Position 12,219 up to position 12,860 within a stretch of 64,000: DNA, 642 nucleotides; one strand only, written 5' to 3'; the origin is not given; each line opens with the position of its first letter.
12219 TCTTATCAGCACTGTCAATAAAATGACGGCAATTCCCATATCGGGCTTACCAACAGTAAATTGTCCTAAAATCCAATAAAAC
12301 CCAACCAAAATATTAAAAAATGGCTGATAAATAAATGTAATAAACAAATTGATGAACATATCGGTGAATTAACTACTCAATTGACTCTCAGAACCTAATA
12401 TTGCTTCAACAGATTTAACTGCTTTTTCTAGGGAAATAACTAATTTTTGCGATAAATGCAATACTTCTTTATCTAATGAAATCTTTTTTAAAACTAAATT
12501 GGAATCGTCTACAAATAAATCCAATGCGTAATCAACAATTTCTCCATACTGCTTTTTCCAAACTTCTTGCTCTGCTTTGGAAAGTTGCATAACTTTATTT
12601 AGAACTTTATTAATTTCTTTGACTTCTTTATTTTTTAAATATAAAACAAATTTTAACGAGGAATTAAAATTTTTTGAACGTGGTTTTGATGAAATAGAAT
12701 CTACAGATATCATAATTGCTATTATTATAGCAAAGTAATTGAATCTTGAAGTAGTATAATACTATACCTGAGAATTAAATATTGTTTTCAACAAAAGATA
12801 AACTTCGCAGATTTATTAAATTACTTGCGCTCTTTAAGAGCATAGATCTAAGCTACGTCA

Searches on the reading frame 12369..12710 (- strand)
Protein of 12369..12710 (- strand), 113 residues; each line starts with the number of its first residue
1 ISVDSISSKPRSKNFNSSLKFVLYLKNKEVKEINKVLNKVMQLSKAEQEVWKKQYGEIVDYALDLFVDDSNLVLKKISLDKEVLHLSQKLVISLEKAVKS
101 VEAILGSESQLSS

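Call 42: search_protein_families(library=ncbifam, proteins=[window:12369-12710:-], max_evalue=1)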
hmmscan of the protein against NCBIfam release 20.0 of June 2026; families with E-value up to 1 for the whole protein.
window:12369-12710:- (113 aa): 2 families
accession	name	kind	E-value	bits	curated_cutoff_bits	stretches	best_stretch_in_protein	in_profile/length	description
TIGR04119.1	CXXX_matur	equivalog_domain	0.023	14.1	150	1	14-78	10-73/210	CXXX repeat peptide maturase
TIGR00285.1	TIGR00285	equivalog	0.065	13.3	88.25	1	22-67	3-46/87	DNA-binding protein Alba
